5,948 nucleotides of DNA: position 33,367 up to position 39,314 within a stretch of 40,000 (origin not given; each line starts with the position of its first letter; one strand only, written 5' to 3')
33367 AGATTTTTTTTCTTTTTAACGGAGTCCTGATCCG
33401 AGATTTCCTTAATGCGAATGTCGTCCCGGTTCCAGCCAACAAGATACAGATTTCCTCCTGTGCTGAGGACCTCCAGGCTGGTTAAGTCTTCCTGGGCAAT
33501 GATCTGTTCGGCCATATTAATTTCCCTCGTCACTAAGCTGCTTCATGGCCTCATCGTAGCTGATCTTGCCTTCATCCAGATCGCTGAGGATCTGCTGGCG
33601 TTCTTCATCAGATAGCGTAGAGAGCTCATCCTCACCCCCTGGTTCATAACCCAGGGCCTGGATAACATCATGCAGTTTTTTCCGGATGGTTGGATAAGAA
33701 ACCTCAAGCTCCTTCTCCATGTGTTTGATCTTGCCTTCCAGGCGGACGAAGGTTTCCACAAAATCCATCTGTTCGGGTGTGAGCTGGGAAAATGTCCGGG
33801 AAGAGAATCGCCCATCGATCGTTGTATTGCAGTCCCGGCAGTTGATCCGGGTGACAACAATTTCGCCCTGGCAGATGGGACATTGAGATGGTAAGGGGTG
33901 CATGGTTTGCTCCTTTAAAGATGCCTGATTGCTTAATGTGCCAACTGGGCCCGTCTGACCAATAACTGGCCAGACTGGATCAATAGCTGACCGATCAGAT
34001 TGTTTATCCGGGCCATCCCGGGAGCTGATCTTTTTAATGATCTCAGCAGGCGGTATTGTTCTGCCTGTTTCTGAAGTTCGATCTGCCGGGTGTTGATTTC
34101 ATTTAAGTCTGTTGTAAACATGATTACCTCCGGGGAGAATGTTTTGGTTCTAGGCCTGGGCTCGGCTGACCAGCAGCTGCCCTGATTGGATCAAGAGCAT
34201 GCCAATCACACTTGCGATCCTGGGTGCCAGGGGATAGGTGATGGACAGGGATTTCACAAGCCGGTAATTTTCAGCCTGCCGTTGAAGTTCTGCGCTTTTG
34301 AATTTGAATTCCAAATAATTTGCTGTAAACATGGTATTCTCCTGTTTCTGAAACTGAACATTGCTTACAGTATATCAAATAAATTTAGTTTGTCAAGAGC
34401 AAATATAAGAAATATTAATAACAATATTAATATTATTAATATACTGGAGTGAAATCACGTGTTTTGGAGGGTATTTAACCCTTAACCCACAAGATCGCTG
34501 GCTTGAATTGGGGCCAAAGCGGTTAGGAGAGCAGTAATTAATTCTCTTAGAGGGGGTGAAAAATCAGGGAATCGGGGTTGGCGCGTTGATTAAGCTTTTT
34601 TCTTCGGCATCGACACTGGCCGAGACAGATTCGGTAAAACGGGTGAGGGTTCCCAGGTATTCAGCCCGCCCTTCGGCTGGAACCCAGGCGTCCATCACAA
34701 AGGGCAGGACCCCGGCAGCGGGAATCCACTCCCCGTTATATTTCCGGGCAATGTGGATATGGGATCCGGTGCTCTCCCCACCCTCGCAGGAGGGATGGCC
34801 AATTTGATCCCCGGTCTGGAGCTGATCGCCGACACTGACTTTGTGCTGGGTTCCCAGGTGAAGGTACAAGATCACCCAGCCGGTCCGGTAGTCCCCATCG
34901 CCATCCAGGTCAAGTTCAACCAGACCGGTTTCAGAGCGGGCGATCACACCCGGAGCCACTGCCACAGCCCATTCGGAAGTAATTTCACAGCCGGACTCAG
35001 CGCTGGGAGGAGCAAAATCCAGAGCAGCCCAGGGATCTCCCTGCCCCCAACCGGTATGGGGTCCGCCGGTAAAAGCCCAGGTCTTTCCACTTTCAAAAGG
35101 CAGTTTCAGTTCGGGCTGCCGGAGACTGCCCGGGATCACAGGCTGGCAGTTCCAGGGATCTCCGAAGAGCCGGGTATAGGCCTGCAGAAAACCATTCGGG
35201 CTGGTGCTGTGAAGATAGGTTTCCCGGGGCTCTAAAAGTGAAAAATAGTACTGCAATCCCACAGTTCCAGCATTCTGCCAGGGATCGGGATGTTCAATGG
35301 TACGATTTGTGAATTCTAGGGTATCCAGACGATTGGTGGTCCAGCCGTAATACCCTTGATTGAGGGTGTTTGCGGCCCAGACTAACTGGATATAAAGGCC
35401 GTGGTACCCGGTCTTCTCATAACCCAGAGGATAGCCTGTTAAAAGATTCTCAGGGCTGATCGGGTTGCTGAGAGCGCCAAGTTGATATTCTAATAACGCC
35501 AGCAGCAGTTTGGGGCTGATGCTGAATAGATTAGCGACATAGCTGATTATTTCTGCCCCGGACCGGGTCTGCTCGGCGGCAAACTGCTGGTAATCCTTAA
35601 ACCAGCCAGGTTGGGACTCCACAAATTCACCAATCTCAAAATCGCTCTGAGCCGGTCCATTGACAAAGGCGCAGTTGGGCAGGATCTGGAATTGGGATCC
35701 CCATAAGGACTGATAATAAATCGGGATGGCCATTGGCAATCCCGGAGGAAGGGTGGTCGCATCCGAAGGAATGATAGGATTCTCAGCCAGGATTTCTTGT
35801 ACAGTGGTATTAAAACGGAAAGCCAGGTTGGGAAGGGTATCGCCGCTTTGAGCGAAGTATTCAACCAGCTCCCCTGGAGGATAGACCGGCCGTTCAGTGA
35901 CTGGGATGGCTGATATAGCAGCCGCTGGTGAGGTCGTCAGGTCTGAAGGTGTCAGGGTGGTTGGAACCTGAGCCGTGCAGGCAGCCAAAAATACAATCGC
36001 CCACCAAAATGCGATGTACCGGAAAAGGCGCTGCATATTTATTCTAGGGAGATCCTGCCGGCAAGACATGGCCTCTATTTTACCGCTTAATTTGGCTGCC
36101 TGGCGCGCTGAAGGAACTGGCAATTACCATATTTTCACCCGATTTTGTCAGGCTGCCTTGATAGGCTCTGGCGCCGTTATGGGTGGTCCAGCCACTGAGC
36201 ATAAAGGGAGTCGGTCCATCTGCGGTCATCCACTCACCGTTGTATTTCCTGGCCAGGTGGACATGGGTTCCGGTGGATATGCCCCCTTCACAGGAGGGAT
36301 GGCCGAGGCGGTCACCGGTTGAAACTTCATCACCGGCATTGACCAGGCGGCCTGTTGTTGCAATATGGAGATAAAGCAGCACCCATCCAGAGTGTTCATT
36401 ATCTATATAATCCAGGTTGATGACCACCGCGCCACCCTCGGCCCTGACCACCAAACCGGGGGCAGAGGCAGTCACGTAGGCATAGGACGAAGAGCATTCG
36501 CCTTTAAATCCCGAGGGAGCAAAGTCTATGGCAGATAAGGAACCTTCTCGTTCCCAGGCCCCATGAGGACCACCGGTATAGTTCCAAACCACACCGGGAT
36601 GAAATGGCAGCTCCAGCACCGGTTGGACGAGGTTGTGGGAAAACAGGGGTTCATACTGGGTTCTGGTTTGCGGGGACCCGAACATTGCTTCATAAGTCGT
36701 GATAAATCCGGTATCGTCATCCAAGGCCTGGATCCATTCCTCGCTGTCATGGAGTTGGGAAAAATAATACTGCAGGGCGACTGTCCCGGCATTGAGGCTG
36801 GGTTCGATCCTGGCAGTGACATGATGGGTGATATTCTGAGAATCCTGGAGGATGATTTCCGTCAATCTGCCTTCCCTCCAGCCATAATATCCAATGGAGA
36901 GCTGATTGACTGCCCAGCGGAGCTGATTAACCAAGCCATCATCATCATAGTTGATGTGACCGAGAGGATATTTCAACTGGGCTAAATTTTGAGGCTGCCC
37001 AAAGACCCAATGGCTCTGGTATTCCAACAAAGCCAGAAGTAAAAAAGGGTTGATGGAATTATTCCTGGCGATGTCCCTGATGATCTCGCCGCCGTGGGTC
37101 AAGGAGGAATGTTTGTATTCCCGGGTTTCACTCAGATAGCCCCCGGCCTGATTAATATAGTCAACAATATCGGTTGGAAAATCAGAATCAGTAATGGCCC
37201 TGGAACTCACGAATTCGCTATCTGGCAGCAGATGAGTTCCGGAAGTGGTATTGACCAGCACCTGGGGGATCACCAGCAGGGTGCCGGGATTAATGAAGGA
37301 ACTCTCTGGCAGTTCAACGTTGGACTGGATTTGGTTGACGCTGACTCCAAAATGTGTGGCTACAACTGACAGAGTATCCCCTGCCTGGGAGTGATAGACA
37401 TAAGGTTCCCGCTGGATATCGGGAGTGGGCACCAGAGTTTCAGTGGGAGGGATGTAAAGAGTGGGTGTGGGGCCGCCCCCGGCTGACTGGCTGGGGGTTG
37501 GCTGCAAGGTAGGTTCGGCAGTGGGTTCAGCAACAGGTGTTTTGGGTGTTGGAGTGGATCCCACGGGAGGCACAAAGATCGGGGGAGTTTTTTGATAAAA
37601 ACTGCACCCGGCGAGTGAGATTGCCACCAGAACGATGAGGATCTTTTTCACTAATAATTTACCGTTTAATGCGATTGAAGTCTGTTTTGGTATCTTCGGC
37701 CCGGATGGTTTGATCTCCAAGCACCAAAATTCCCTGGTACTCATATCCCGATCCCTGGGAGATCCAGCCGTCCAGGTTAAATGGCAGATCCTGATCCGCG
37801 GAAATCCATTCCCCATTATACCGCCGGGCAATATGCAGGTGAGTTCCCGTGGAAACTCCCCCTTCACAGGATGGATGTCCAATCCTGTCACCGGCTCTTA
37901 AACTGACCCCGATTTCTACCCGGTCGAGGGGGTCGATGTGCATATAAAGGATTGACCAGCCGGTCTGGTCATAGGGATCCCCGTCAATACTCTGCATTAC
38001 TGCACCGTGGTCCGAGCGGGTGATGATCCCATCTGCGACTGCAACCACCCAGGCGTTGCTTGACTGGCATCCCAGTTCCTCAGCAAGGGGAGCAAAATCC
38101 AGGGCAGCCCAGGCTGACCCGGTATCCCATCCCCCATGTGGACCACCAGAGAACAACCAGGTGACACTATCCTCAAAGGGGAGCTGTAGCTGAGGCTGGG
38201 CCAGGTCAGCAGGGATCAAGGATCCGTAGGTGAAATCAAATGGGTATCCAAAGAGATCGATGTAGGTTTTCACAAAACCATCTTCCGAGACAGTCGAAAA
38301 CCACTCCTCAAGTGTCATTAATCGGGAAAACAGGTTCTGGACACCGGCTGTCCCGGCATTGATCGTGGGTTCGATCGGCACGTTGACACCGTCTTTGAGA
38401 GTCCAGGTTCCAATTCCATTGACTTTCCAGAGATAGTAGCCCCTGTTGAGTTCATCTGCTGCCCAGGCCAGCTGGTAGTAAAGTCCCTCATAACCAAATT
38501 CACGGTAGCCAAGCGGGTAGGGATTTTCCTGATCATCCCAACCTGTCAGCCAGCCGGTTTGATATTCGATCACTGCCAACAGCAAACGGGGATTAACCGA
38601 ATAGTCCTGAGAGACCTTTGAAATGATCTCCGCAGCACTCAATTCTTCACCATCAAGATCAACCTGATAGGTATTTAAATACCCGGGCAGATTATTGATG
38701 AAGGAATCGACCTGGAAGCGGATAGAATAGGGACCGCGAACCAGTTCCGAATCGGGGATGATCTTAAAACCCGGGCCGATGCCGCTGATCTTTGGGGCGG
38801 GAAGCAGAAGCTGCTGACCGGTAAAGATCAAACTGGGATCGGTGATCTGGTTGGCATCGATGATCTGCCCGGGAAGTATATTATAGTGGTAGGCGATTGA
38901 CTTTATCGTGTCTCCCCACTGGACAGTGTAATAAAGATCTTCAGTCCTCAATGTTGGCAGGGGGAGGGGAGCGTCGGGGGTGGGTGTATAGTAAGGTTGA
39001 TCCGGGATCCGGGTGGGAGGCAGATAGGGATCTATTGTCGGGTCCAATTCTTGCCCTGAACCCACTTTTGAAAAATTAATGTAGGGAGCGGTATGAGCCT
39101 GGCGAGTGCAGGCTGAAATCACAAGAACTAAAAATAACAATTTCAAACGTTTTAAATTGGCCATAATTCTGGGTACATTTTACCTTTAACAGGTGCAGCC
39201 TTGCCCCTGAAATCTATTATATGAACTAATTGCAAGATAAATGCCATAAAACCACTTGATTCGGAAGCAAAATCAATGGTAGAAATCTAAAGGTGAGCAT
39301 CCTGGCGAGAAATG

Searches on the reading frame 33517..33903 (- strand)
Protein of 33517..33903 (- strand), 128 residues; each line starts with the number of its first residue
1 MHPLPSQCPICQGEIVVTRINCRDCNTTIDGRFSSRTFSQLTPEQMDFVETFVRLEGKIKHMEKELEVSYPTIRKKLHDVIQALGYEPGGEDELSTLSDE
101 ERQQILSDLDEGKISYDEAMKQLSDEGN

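Call 68: search_protein_families(library=pfam, proteins=[window:33517-33903:-], max_evalue=0.001)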
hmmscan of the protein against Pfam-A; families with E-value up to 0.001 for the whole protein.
window:33517-33903:- (128 aa): 3 families
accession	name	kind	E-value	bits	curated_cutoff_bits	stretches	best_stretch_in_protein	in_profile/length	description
PF09862.15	DUF2089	-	6.8e-21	74.1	33.4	1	41-87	1-47/47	Domain of unknown function (DUF2089)-HTH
PF22747.2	Zn_ribbon_DUF2089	-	2.5e-11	43.9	27.6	1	8-38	1-31/32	DUF2089 zinc ribbon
PF22746.1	SHOCT-like_DUF2089-C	-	1.5e-05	24.9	27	1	100-123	1-24/32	SHOCT-like domain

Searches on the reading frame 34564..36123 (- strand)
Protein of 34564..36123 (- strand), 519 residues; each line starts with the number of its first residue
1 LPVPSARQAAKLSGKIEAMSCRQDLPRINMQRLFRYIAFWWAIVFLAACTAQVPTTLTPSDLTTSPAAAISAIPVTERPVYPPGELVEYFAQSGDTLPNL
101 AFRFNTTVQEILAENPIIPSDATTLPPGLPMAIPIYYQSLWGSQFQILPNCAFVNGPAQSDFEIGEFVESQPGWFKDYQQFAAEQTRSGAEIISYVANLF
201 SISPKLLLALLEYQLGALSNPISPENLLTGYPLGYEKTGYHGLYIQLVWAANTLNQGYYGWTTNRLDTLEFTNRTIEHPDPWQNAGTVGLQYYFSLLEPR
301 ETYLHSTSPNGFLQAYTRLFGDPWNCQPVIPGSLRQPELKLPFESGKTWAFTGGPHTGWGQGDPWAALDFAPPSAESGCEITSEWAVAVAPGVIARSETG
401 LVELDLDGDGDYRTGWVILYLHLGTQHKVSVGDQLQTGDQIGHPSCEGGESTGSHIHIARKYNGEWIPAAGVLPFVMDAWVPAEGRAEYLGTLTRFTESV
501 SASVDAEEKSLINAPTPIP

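Call 68: search_protein_families(library=pfam, proteins=[window:34564-36123:-], max_evalue=0.001)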
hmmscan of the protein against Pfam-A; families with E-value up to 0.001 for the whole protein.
window:34564-36123:- (519 aa): 2 families
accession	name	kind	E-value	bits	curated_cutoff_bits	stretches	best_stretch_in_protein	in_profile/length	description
PF01551.29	Peptidase_M23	-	5e-06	27.1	28.7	1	413-465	42-92/96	Peptidase family M23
PF01476.26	LysM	-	5.2e-05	23.5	20.9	1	92-134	4-43/43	LysM domain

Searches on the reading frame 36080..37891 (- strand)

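Call 68: search_protein_families(library=pfam, proteins=[window:36080-37891:-], max_evalue=0.001)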
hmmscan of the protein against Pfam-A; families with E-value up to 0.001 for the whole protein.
window:36080-37891:- (603 aa): 2 families
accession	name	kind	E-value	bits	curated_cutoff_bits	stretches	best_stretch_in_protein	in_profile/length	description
PF01551.29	Peptidase_M23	-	4.4e-07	30.5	28.7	1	471-553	14-92/96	Peptidase family M23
PF01476.26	LysM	-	5.2e-06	26.7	20.9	1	169-209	4-43/43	LysM domain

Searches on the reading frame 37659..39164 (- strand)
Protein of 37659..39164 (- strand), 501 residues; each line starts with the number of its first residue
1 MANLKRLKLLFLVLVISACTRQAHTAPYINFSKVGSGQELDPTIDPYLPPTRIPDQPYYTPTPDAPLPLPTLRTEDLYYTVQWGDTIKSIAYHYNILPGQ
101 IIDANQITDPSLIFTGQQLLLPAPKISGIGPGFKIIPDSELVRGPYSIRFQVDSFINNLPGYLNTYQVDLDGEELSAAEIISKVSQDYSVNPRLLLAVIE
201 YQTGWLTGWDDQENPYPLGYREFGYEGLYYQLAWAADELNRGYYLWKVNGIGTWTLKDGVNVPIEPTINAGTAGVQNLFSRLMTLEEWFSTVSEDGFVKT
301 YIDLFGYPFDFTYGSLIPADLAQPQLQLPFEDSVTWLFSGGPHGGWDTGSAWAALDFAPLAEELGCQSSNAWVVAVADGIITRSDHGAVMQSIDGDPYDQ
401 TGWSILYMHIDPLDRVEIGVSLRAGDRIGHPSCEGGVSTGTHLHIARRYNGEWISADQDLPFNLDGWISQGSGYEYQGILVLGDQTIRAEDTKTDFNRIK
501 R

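Call 68: search_protein_families(library=pfam, proteins=[window:37659-39164:-], max_evalue=0.001)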
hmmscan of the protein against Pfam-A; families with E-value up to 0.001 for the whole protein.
window:37659-39164:- (501 aa): 3 families
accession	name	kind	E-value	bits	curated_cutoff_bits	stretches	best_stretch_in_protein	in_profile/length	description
PF01476.26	LysM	-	4.9e-11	42.8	20.9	1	79-122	1-43/43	LysM domain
PF01551.29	Peptidase_M23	-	2e-07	31.5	28.7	1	370-454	13-94/96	Peptidase family M23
PF23473.1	LysM3_LYK4_5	-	3.7e-07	30.5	29.3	1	77-121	3-46/48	LYK4/5 LysM3 domain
